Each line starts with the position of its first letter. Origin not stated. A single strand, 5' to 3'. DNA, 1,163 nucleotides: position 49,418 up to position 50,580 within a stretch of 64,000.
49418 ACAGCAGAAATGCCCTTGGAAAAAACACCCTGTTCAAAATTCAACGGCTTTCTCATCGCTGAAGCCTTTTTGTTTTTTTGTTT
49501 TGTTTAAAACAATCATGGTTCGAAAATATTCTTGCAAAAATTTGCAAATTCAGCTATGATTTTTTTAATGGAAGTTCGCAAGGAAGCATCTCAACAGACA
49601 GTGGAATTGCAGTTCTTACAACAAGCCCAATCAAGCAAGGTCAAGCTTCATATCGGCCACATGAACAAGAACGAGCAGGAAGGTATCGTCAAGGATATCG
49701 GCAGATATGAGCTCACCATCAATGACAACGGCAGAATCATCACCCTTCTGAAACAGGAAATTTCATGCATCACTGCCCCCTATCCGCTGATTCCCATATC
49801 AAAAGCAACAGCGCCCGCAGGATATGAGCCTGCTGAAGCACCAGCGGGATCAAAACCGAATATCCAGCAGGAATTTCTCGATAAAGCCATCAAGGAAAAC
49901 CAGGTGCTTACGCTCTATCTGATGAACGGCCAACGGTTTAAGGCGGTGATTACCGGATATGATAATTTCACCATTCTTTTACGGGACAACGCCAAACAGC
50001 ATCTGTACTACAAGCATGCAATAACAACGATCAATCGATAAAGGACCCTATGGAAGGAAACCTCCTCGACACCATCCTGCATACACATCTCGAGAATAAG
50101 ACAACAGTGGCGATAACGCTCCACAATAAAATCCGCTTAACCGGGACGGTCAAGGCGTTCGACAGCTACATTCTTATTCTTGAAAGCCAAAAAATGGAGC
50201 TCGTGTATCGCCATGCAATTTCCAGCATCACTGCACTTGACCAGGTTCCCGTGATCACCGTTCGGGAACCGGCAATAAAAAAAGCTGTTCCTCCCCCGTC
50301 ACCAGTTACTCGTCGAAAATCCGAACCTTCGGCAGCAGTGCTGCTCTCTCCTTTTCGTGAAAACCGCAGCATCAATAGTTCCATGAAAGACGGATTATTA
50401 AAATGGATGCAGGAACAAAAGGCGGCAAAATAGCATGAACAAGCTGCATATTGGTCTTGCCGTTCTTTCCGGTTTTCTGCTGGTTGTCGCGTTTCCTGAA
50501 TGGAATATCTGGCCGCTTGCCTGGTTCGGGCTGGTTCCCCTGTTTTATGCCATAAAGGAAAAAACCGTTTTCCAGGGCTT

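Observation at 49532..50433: Three Hfq-like Sm modules: a fused tandem-Sm Hfq followed by a single Hfq with a C-terminal tail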

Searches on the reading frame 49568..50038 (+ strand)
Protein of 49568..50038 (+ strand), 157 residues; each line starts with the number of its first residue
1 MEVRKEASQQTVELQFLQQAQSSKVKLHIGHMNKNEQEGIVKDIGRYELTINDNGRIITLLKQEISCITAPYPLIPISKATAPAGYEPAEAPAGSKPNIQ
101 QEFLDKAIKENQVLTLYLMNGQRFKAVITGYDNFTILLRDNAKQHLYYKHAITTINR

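Call 3: search_protein_families(library=pfam, proteins=[window:49568-50038:+], max_evalue=10)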
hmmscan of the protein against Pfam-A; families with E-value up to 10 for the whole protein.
window:49568-50038:+ (157 aa): 3 families
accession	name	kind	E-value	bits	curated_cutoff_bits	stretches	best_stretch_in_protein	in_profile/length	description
PF17209.9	Hfq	-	1.1e-22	79.8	27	2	99-155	1-57/64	Hfq protein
PF21979.2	Hfq_1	-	0.00065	20.2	27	1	104-155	7-59/61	Hfq related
PF21488.3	YqbF_HeH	-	0.11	12.5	27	1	31-46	7-22/39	YqbF, HeH motif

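Call 4: search_protein_families(library=ncbifam, proteins=[window:49568-50038:+], max_evalue=10)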
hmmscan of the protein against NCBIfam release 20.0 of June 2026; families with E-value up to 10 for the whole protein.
window:49568-50038:+ (157 aa): 7 families
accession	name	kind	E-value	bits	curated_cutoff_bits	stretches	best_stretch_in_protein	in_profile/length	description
TIGR02383.1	Hfq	equivalog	1.3e-23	82.6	61.7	2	98-155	2-59/61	RNA chaperone Hfq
NF001602.0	PRK00395.1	equivalog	3.1e-18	65.3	95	2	96-155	4-62/79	RNA chaperone Hfq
NF010691.0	PRK14091.1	equivalog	1.1e-13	51.1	270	1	90-155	14-79/176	RNA chaperone Hfq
NF047718.1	Hfq_rel_Cyano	exception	0.0014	18.8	52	1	104-155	11-63/64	Hfq-related RNA-binding protein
NF047433.1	Lepto_7_Nterm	domain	0.0044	16.7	43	1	115-142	17-45/63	LA_0442/LA_0875 N-terminal domain-containing protein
NF047528.1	LIMLP_03685_anti-sigma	equivalog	0.0061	15.8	200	2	96-155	287-346/347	LIMLP_03685 family anti-sigma factor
NF010507.0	PRK13922.10-6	equivalog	0.084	12.5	219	1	13-68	106-162/252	rod shape-determining protein MreC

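Call 5: find_homologous_proteins(query=window:49568-50038:+)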
Query window:49568-50038:+ (157 aa): 491 proteins with E <= 0.001 among 722 candidates; the best 120 are listed.
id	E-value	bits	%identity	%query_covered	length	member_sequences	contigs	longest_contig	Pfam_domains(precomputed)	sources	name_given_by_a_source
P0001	3.6e-62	226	66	100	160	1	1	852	PF17209.10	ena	-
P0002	9.8e-61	222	66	100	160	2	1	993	PF17209.10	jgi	jgi:host factor-I protein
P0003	1.1e-60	222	66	100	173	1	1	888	PF17209.10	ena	-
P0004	7.9e-60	219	64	100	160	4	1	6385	PF17209.10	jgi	jgi:host factor-I protein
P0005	1.3e-59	218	64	100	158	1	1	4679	PF17209.10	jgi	jgi:host factor-I protein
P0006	1.4e-59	218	64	100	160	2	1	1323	PF17209.10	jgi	jgi:host factor-I protein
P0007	5.1e-59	216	63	100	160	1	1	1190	PF17209.10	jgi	jgi:host factor-I protein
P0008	1.2e-58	215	67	100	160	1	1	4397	PF17209.10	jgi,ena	-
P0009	2.8e-58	214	64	100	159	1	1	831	PF17209.10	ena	-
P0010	2.9e-58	214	63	100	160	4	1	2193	PF17209.10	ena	-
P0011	4.6e-58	213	63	100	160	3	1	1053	PF17209.10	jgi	jgi:host factor-I protein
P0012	4.8e-58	213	63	100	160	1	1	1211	PF17209.10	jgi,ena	-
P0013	6.2e-58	213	62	100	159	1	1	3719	PF17209.10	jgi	jgi:host factor-I protein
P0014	6.6e-58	213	65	100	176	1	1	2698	PF17209.10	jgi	jgi:host factor-I protein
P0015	6.7e-58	213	62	100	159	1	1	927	PF17209.10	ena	-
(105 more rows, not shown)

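Call 9: find_related_loci(query=A1, collection=genome_contigs, flank=4000)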
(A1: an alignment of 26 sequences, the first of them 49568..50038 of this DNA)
Query A1 (157 aa) in genome_contigs; peptide patterns used: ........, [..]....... (x = any residue, [..] = any of these).
144 stretches matched a pattern; 55 encode a relative of the query (tblastn E <= 1e-3); 54 distinct loci.
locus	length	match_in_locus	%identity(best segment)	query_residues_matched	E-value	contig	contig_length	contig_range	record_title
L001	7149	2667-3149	65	1-157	5e-65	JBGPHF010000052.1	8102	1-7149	MAG: Nitrospirota bacterium isolate OBJ_0618_7090110_365 k141_873225_length_8102_cov_127.8489, whole genome shotgun sequ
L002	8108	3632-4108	64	1-157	6e-64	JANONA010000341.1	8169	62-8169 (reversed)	MAG: Nitrospirota bacterium isolate VAR_43_metabat_96 VAR_43_k141_4568617, whole genome shotgun sequence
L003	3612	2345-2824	59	1-157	3e-63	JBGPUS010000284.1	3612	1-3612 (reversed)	MAG: Nitrospirota bacterium isolate OBJ1_062018_110_38 k141_2106635_length_3612_cov_16.0066, whole genome shotgun sequen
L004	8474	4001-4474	65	1-157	5e-63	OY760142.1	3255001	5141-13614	MAG: Nitrospirota bacterium isolate 41fe4016-ed88-40a2-aca4-2b8d86c50af7 genome assembly, chromosome: 1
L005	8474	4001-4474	65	1-157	4e-63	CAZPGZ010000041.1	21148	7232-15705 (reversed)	MAG TPA_asm: uncultured Nitrospiraceae bacterium isolate binchicken_co20_233 genome assembly, contig: NODE_4976_length_2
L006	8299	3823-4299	61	1-157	8e-63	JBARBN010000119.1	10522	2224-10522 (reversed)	MAG: Nitrospirota bacterium isolate MFD05764_ilm_asm_bin136 k127_585672, whole genome shotgun sequence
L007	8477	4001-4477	61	1-157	1e-62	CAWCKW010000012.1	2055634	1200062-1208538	MAG: Nitrospirota bacterium isolate MFD01872.bin.2.231 genome assembly, contig: contig_23495, whole genome shotgun seque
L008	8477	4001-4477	61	1-157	3e-62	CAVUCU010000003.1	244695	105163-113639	MAG: Nitrospirota bacterium isolate MFD05442.bin.1.86 genome assembly, contig: contig_27172, whole genome shotgun sequen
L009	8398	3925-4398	62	1-157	4e-62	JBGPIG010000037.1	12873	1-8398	MAG: Nitrospirota bacterium isolate OBJ_0618_7090110_34 k141_1084843_length_12873_cov_9.0000, whole genome shotgun seque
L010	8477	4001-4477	61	1-157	2e-61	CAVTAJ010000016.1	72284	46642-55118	MAG: Nitrospirota bacterium isolate MFD04651.bin.2.58 genome assembly, contig: contig_50260, whole genome shotgun sequen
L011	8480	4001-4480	60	1-157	1e-61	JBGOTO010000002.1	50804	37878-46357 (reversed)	MAG: Nitrospirota bacterium isolate OBJ_0618_7090110_160 k141_2146219_length_50804_cov_28.9922, whole genome shotgun seq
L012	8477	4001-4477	60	1-157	2e-60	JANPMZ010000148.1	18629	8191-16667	MAG: Nitrospirota bacterium isolate VAR_87_metabat_403 VAR_87_k141_2795115, whole genome shotgun sequence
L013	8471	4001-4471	60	1-157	2e-60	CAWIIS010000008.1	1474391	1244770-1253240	MAG: Nitrospirota bacterium isolate MFD03899.bin.2.142 genome assembly, contig: contig_4363, whole genome shotgun sequen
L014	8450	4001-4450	59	1-157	3e-60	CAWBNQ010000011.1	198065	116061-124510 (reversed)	MAG: Nitrospirota bacterium isolate MFD01299.bin.1.15 genome assembly, contig: contig_63724, whole genome shotgun sequen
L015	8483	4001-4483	58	1-157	3e-60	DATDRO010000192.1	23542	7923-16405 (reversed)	MAG TPA_asm: Nitrospirota bacterium isolate SMAG_U7979 k141_1453810, whole genome shotgun sequence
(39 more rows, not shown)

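Call 15: search_solved_structures(query=window:49568-50038:+, max_evalue=1, show_alignments=2)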
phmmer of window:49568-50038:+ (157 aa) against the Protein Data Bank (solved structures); distinct sequences matched with E-value up to 1: 41.
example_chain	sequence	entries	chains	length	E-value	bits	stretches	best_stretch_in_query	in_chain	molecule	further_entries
3ahu_A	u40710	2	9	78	2.3e-14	56.8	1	93-155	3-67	Protein hfq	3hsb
6gwk_A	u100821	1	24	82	1.1e-11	48.2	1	93-155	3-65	RNA-binding protein Hfq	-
5szd_A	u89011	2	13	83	9.2e-11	45.1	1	98-155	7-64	RNA-binding protein Hfq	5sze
1kq1_A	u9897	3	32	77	4.6e-09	39.6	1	97-155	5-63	Host Factor for Q beta | RNA chaperone Hfq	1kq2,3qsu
4nl2_D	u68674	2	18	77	1.6e-08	37.8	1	98-155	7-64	Protein hfq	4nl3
4y91_A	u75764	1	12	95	4.1e-08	36.5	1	95-155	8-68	RNA-binding protein Hfq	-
7oh8_A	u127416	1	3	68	7e-08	35.8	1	99-155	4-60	RNA-binding protein Hfq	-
4noy_D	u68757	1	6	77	8.2e-08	35.6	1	98-155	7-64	Protein Hfq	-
7og8_A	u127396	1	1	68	1.3e-07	34.9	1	99-155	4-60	RNA-binding protein Hfq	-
3qo3_A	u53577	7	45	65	2.6e-07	34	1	98-155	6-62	Protein hfq | RNA-binding protein Hfq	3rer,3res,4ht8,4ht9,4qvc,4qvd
1hk9_A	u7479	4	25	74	3.1e-07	33.7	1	97-155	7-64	PROTEIN HFQ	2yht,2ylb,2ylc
3gib_A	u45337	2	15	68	3.2e-07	33.7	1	98-155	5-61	Protein hfq | RNA-binding protein Hfq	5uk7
6qlb_E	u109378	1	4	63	3.4e-07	33.6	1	98-155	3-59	RNA-binding protein Hfq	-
4pno_A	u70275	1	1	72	3.6e-07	33.5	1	98-155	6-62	RNA-binding protein Hfq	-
4jri_A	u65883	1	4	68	4.4e-07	33.2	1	98-155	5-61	Protein hfq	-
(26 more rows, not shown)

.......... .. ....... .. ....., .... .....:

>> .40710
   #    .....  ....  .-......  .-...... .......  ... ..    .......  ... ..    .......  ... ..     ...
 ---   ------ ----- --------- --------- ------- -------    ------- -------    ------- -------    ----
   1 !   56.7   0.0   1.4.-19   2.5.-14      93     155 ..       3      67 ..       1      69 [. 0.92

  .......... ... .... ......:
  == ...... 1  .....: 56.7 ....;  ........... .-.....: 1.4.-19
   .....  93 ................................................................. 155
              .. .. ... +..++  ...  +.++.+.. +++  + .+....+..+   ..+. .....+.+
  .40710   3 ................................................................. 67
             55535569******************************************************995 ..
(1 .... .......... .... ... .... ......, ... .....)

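Call 22: predict_structure(alignment_id=A2)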
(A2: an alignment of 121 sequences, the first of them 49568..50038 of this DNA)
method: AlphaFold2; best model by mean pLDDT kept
length: 157 residues; sequences in the alignment: 121
mean_pLDDT: 83.8   pTM: 0.77
mean pLDDT of the five models: 83.8, 82.3, 79.4, 77.5, 56.8
residues with pLDDT >= 90: 110; 70-90: 17; 50-70: 5; < 50: 25
segments of 3 or more residues with pLDDT < 50: 1-8, 78-94
pLDDT, mean of each block of 10 residues (from residue 1): 43 94 96 92 96 95 96 72 40 61 92 94 93 93 94 93
secondary structure, 60 per line:
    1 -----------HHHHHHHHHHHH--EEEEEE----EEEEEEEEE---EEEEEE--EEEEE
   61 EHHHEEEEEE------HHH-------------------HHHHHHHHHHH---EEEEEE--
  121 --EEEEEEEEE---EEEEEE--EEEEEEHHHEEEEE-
elements in order: H12-23 E26-31 E36-44 E48-53 E56-61 E65-70 H99-109 E113-118 E123-131 E135-140 E143-148 E152-156

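Call 29: fold_search(model_id=the predicted structure, library=pdb)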
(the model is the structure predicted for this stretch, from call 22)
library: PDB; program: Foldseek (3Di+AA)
matches with E <= 10: 1334; with E <= 0.001: 155
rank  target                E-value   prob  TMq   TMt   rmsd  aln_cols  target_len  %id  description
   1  6gwk_K                2.6e-05  1.00  0.38  0.96   0.7        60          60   42  The crystal structure of Hfq from Caulobacter crescentus (released 2019-05-22)
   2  6gwk_Q                3.3e-05  1.00  0.38  0.94   0.7        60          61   42  The crystal structure of Hfq from Caulobacter crescentus (released 2019-05-22)
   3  6gwk_M                3.7e-05  1.00  0.37  0.86   0.7        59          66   42  The crystal structure of Hfq from Caulobacter crescentus (released 2019-05-22)
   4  3hsb_B                4.6e-05  1.00  0.37  0.82   0.7        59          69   47  Crystal structure of YmaH (Hfq) from Bacillus subtilis in complex with an RNA aptamer (released 2010-06-23)
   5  5szd_D                5.1e-05  1.00  0.37  0.83   0.6        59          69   47  Crystal structure of Aquifex aeolicus Hfq at 1.5A (released 2017-04-19)
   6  6gwk_A                5.1e-05  1.00  0.37  0.90   0.7        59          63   42  The crystal structure of Hfq from Caulobacter crescentus (released 2019-05-22)
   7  6gwk_X                5.1e-05  1.00  0.37  0.85   0.7        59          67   42  The crystal structure of Hfq from Caulobacter crescentus (released 2019-05-22)
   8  3hsb_E                5.4e-05  1.00  0.36  0.82   0.7        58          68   48  Crystal structure of YmaH (Hfq) from Bacillus subtilis in complex with an RNA aptamer (released 2010-06-23)
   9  6gwk_C                5.7e-05  1.00  0.37  0.83   0.6        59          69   42  The crystal structure of Hfq from Caulobacter crescentus (released 2019-05-22)
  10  6gwk_S                6.7e-05  1.00  0.37  0.92   0.7        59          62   42  The crystal structure of Hfq from Caulobacter crescentus (released 2019-05-22)
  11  6gwk_L                7.9e-05  1.00  0.37  0.82   0.7        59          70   42  The crystal structure of Hfq from Caulobacter crescentus (released 2019-05-22)
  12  3hsb_A                7.9e-05  1.00  0.37  0.85   0.8        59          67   47  Crystal structure of YmaH (Hfq) from Bacillus subtilis in complex with an RNA aptamer (released 2010-06-23)
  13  6gwk_R                7.9e-05  1.00  0.38  0.82   1.2        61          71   43  The crystal structure of Hfq from Caulobacter crescentus (released 2019-05-22)
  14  4nl3_B                7.9e-05  1.00  0.37  0.80   2.0        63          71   36  Crystal Structure of Listeria monocytogenes Hfq in complex with U6 RNA (released 2014-09-10)
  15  5uk7_F                7.9e-05  1.00  0.36  0.84   2.0        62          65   34  Escherichia coli Hfq bound to dsDNA (released 2018-05-09)
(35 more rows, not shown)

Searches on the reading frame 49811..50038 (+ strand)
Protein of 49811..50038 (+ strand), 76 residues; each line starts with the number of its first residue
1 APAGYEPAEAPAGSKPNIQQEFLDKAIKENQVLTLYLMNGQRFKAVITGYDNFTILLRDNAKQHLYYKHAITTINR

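Call 3: search_protein_families(library=pfam, proteins=[window:49811-50038:+], max_evalue=10)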
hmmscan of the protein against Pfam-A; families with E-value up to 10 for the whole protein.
window:49811-50038:+ (76 aa): 4 families
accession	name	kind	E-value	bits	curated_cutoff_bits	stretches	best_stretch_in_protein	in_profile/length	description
PF17209.9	Hfq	-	3.5e-19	68.6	27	1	18-74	1-57/64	Hfq protein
PF21979.2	Hfq_1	-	0.0003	21.3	27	1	23-74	7-59/61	Hfq related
PF15942.10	DUF4751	-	0.059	13.9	25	1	30-65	64-98/121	Domain of unknown function (DUF4751)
PF01423.28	LSM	-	0.19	11.9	23.4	1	30-54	8-32/66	LSM domain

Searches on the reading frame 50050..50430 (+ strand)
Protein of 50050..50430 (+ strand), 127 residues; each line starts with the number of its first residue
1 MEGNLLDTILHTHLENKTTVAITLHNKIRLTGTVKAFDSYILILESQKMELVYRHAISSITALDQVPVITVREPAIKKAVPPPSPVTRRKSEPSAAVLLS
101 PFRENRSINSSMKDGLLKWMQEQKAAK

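Call 3: search_protein_families(library=pfam, proteins=[window:50050-50430:+], max_evalue=10)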
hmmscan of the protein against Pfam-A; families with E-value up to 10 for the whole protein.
window:50050-50430:+ (127 aa): 3 families
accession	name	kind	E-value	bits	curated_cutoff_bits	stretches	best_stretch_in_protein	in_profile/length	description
PF17209.9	Hfq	-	3.5e-16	59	27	1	7-65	3-62/64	Hfq protein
PF21979.2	Hfq_1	-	0.01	16.4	27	1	12-60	9-59/61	Hfq related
PF01423.28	LSM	-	0.069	13.3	23.4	1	17-41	8-32/66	LSM domain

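Call 4: search_protein_families(library=ncbifam, proteins=[window:50050-50430:+], max_evalue=10)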
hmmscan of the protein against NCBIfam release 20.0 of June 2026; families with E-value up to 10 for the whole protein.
window:50050-50430:+ (127 aa): 4 families
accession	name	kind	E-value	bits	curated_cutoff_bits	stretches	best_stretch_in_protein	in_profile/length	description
TIGR02383.1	Hfq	equivalog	5.5e-15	55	61.7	1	4-61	2-60/61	RNA chaperone Hfq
NF001602.0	PRK00395.1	equivalog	3.2e-13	49.2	95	1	4-67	6-69/79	RNA chaperone Hfq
NF010691.0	PRK14091.1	equivalog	1.3e-07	31.4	270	1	5-67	23-166/176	RNA chaperone Hfq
NF047718.1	Hfq_rel_Cyano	exception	0.016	15.5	52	1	13-60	14-63/64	Hfq-related RNA-binding protein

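Call 33: find_homologous_proteins(query=window:50050-50430:+)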
Query window:50050-50430:+ (127 aa): 312 proteins with E <= 0.001 among 328 candidates; the best 120 are listed.
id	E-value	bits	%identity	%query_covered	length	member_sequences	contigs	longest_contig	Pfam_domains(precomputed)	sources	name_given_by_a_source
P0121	1.3e-74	265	100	100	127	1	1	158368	PF17209.10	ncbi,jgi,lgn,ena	ncbi:MAG: RNA chaperone Hfq [Nitrospirota bacterium]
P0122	1.0e-30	124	54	100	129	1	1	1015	PF17209.10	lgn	-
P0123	2.6e-29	120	52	100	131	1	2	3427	PF17209.10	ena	-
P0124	7.3e-29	118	48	100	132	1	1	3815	PF17209.10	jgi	jgi:RNA chaperone Hfq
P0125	2.9e-28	116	49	100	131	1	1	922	PF17209.10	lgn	-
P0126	5.1e-28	115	50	100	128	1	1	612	PF17209.10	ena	-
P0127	6.3e-28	115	51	100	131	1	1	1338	PF17209.10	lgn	-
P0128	9.8e-28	115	50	100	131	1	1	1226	PF17209.10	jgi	-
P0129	1.0e-27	114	49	100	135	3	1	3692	PF17209.10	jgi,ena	-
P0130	1.1e-27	114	47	100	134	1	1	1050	PF17209.10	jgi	jgi:RNA chaperone Hfq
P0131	1.3e-27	114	49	100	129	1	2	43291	PF17209.10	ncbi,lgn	-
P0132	1.6e-27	114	46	100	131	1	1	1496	PF17209.10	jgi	jgi:RNA chaperone Hfq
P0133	2.6e-27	113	50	100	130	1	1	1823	PF17209.10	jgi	jgi:host factor-I protein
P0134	2.6e-27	113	50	100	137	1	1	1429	PF17209.10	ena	-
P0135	2.7e-27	113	51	100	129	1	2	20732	PF17209.10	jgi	jgi:RNA chaperone Hfq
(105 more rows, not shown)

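Call 34: find_encoding_contigs(protein=P0121, flank=6000, max_places=3)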
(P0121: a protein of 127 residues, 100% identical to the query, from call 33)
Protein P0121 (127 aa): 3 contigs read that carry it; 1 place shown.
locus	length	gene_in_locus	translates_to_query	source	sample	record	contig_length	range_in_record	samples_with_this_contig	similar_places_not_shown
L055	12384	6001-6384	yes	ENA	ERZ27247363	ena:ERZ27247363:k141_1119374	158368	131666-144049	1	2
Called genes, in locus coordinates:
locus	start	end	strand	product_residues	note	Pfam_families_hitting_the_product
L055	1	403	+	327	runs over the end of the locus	PF02423:OCD_Mu_crystall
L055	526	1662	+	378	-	PF01168:Ala_racemase_N, PF14031:D-ser_dehydrat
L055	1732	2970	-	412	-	PF00375:SDF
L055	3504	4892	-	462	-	PF01523:PmbA_TldD_1st, PF19290:PmbA_TldD_2nd, PF19289:PmbA_TldD_3rd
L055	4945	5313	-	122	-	PF01242:PTPS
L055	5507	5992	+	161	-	PF17209:Hfq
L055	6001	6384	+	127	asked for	PF17209:Hfq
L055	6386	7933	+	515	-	PF20154:LNT_N, PF00795:CN_hydrolase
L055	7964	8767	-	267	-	PF11967:RecO_N, PF02565:RecO_C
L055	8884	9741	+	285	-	-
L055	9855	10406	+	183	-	PF07617:DUF1579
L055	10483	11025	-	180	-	PF00376:MerR, PF13411:MerR_1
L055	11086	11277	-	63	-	-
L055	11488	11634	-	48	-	-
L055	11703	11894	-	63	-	-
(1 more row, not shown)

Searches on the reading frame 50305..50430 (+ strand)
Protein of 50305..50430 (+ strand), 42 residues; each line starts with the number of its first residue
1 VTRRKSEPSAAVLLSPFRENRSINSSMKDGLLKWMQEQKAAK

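Call 53: find_homologous_proteins(query=A5, max_evalue=1)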
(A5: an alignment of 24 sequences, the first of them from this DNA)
Query A5 (24 sequences) (42 aa, profile of the alignment): 8 proteins with E <= 1 among 258 candidates.
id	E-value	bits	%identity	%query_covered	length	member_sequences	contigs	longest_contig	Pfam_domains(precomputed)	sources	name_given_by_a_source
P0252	2.0e-17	81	70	71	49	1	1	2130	-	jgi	jgi:hypothetical protein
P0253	2.9e-14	71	74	55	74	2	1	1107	-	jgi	jgi:hypothetical protein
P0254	1.5e-12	65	72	69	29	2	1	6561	-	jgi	jgi:hypothetical protein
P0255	1.9e-12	65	67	50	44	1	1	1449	-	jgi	jgi:hypothetical protein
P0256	1.1e-11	62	77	52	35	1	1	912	-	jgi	jgi:hypothetical protein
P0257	3.5e-11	61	81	50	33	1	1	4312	-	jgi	jgi:hypothetical protein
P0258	9.2e-10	56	53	71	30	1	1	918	-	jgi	-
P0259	1.7e-9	56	67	50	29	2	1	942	-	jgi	jgi:hypothetical protein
